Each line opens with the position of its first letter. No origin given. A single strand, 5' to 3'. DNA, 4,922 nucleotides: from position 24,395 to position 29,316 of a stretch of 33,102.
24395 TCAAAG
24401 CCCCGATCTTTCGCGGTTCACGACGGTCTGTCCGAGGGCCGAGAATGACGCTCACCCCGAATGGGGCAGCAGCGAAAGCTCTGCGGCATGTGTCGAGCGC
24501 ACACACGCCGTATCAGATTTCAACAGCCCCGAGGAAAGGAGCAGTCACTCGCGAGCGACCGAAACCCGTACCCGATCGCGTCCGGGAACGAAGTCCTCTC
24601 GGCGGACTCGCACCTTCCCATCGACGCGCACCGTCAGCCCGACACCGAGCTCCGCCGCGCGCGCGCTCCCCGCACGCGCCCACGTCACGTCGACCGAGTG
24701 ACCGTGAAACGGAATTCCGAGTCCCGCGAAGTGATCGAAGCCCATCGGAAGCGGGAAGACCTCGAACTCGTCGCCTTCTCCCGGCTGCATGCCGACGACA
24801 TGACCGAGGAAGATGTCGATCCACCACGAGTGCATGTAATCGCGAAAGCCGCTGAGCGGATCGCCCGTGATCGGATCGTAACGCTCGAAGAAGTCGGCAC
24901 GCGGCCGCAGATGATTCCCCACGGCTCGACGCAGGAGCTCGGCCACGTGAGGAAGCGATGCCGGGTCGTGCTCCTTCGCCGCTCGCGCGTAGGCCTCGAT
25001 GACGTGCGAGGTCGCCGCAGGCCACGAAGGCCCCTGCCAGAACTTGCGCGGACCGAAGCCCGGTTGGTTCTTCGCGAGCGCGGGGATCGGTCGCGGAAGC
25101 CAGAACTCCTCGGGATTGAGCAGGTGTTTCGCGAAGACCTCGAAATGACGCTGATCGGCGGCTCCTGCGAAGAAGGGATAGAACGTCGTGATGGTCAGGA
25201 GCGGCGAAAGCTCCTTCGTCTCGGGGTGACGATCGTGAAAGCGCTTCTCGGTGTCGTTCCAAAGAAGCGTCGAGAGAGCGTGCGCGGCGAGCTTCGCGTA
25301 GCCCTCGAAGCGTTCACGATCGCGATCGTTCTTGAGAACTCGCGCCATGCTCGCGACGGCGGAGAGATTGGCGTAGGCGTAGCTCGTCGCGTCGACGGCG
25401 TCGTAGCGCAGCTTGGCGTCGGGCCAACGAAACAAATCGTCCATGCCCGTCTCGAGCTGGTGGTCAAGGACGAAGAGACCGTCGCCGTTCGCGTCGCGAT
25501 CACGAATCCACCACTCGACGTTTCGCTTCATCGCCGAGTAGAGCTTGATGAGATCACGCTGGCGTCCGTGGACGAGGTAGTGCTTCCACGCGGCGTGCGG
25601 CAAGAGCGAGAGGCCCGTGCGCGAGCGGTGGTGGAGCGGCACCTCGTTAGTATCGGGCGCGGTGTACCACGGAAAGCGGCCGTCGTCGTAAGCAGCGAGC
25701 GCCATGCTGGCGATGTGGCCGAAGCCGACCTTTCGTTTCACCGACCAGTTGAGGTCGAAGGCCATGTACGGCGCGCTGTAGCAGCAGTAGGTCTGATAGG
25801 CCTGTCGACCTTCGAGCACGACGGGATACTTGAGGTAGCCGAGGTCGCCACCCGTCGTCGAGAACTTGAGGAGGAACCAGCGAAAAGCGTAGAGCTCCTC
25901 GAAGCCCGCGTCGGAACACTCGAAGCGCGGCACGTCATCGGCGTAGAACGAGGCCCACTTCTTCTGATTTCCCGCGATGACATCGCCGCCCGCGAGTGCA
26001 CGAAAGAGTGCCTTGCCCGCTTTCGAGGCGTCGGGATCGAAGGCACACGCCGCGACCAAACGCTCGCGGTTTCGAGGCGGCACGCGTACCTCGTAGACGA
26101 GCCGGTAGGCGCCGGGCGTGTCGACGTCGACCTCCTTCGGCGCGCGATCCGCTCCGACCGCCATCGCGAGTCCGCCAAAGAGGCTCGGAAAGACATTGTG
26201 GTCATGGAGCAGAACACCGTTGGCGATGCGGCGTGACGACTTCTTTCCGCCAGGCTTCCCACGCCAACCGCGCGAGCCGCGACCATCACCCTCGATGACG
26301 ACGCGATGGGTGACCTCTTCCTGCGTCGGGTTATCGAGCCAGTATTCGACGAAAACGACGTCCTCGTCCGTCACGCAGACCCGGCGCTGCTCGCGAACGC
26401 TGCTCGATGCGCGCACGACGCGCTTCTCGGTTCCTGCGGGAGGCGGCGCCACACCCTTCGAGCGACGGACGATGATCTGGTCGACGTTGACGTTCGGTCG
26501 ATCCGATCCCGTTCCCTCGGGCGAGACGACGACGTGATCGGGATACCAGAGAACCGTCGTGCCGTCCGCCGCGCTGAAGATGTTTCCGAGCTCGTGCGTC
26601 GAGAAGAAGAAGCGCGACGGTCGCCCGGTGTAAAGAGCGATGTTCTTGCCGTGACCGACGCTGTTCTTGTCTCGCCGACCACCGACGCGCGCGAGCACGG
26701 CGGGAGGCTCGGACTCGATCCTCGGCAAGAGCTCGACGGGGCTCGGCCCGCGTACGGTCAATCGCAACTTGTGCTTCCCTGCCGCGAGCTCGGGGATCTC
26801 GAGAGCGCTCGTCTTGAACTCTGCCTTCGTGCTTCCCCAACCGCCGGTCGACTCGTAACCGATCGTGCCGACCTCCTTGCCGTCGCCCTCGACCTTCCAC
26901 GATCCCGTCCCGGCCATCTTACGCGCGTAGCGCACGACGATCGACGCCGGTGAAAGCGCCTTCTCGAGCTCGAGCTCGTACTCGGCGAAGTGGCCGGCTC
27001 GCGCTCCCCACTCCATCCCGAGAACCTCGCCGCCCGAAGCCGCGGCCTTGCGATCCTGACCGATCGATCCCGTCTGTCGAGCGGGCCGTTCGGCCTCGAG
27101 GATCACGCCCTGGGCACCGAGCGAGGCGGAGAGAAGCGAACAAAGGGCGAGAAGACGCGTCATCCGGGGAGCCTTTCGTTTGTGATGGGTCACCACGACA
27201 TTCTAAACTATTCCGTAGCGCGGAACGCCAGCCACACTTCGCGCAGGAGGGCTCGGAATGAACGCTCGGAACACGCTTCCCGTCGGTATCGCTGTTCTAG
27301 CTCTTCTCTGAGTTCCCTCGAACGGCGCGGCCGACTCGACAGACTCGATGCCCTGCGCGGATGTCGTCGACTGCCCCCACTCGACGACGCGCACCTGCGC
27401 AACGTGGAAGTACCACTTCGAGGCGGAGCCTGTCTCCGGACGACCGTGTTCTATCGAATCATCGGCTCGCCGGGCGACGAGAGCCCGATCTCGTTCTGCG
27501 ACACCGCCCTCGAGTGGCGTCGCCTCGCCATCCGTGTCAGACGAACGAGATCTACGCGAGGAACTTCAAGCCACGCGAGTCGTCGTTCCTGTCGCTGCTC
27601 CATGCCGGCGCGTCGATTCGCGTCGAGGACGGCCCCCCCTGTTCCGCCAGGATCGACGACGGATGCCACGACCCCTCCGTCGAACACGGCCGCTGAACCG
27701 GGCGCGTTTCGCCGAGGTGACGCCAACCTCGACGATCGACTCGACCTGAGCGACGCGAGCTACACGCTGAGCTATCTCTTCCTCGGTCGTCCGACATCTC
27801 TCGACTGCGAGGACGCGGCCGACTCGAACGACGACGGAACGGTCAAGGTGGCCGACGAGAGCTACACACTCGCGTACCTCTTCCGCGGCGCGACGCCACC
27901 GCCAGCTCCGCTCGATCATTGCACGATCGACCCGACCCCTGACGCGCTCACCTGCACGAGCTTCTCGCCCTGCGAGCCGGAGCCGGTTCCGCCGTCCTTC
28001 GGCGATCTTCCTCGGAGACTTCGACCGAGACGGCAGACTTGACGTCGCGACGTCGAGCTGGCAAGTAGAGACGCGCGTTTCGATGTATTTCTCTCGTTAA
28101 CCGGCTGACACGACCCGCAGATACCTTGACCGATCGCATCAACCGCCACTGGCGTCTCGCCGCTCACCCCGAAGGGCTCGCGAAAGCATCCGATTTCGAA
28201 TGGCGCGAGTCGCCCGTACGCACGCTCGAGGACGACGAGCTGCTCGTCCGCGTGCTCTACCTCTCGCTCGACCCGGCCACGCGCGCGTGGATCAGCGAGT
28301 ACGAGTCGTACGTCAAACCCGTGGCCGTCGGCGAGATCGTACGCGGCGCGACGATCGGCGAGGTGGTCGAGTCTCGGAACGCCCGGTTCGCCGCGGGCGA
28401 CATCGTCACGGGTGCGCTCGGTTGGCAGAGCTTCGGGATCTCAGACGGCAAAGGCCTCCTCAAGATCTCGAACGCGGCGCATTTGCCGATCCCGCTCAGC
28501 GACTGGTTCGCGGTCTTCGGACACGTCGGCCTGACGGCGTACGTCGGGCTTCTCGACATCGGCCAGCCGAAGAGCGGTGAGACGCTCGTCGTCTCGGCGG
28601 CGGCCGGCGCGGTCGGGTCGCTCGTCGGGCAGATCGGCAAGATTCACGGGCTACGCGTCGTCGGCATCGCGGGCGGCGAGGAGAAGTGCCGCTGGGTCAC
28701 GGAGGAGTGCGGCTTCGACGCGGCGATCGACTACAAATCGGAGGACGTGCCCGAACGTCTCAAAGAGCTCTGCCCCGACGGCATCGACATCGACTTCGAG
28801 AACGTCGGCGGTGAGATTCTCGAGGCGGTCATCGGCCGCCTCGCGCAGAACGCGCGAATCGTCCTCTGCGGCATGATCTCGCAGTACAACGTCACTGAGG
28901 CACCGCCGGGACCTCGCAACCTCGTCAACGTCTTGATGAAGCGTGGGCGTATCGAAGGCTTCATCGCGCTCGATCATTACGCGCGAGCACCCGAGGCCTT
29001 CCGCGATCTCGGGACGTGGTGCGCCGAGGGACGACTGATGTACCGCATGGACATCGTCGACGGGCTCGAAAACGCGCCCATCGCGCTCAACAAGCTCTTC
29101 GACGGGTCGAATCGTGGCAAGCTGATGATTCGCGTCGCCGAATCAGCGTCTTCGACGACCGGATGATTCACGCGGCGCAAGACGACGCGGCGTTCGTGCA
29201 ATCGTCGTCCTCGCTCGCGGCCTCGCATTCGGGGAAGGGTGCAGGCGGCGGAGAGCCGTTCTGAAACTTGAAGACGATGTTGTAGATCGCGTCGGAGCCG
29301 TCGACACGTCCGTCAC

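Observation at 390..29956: Mosaic of flawless long ORFs and about ten decayed genes: lesions are clustered, not random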

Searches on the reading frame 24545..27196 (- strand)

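Call 6: search_protein_families(library=pfam, proteins=[window:24545-27196:-], max_evalue=0.01)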
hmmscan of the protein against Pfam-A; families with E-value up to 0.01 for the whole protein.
window:24545-27196:- (883 aa): 5 families
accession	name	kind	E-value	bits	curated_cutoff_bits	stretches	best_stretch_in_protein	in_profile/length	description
PF22422.2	MGH1-like_GH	-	1.3e-44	153.7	27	1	513-790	52-356/356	Mannosylglycerate hydrolase MGH1-like glycoside hydrolase domain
PF01204.24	Trehalase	-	6.2e-08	32.4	21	1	600-698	306-405/512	Trehalase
PF03200.22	Glyco_hydro_63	-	8.1e-06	25.3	22.4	1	566-662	218-315/492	Glycosyl hydrolase family 63 C-terminal domain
PF17389.8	Bac_rhamnosid6H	-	6.2e-05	22.9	24.5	1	531-650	102-218/339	Bacterial alpha-L-rhamnosidase 6 hairpin glycosidase domain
PF03422.21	CBM_6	-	9.4e-05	23.1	28.9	1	34-151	1-111/125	Carbohydrate binding module (family 6)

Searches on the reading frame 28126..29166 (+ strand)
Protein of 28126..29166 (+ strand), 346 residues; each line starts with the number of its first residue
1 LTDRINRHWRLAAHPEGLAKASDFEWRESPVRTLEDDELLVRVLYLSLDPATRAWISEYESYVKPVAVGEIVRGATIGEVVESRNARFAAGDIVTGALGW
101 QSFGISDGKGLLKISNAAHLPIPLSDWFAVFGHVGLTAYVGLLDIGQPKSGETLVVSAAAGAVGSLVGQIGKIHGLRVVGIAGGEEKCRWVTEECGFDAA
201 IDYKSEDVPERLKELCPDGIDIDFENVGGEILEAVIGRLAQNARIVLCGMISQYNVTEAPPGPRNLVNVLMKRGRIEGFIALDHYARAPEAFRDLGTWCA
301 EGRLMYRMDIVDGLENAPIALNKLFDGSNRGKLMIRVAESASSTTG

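Call 6: search_protein_families(library=pfam, proteins=[window:28126-29166:+], max_evalue=0.01)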
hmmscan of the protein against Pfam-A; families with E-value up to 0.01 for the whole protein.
window:28126-29166:+ (346 aa): 3 families
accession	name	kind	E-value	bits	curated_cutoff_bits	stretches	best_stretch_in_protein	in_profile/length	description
PF16884.10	ADH_N_2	-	6.3e-36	123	31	1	7-114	1-108/108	N-terminal domain of oxidoreductase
PF00107.32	ADH_zinc_N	-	6e-19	68.7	31.8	1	162-289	1-117/129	Zinc-binding dehydrogenase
PF13602.12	ADH_zinc_N_2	-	4.8e-11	44.1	27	1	196-333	2-132/134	Zinc-binding dehydrogenase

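Call 15: find_encoding_contigs(protein=window:28126-29166:+, flank=10000, max_places=8)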
Protein window:28126-29166:+ (346 aa): 7 contigs read that carry it; 6 places shown.
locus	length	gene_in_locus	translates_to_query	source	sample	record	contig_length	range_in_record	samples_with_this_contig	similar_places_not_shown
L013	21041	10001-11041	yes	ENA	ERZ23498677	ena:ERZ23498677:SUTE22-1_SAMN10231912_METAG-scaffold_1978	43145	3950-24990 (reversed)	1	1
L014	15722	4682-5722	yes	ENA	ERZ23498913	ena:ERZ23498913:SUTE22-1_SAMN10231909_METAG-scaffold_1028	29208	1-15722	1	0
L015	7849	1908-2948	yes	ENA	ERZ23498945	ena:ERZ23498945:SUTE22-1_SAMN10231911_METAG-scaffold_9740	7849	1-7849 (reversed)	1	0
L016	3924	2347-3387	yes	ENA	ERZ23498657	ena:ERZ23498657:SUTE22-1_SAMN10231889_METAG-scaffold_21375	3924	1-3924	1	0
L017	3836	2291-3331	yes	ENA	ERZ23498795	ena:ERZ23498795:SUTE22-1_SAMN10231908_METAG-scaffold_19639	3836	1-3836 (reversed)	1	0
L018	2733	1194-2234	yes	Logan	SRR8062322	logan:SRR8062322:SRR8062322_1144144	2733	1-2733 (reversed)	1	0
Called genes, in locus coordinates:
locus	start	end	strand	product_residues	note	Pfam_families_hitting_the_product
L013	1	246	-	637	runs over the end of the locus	PF21138:SMUBP-2_HCS1_1B, PF00270:DEAD (faint), PF13086:AAA_11, PF13191:AAA_16 (faint), PF13245:AAA_19, PF13604:AAA_30, PF01443:Viral_helicase1 (faint), PF13087:AAA_12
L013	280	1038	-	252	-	PF03747:ADP_ribosyl_GH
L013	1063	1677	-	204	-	PF00857:Isochorismatase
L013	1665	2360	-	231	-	-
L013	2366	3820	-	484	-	PF00675:Peptidase_M16, PF05193:Peptidase_M16_C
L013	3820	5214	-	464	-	PF00675:Peptidase_M16, PF05193:Peptidase_M16_C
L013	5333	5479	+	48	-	-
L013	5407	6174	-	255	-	-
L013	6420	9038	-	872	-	PF03422:CBM_6 (faint), PF03200:Glyco_hydro_63 (faint), PF22422:MGH1-like_GH, PF01204:Trehalase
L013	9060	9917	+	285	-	-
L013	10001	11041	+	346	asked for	PF16884:ADH_N_2, PF00107:ADH_zinc_N, PF13602:ADH_zinc_N_2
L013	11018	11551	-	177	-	-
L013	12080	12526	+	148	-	PF01850:PIN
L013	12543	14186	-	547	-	PF00092:VWA, PF13519:VWA_2, PF13768:VWA_3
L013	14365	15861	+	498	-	PF00884:Sulfatase, PF01663:Phosphodiest (weak), PF16347:SGSH_C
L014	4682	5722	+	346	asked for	PF16884:ADH_N_2, PF00107:ADH_zinc_N, PF13602:ADH_zinc_N_2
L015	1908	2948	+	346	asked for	PF16884:ADH_N_2, PF00107:ADH_zinc_N, PF13602:ADH_zinc_N_2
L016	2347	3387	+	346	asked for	PF16884:ADH_N_2, PF00107:ADH_zinc_N, PF13602:ADH_zinc_N_2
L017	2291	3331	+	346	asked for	PF16884:ADH_N_2, PF00107:ADH_zinc_N, PF13602:ADH_zinc_N_2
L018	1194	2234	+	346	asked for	PF16884:ADH_N_2, PF00107:ADH_zinc_N, PF13602:ADH_zinc_N_2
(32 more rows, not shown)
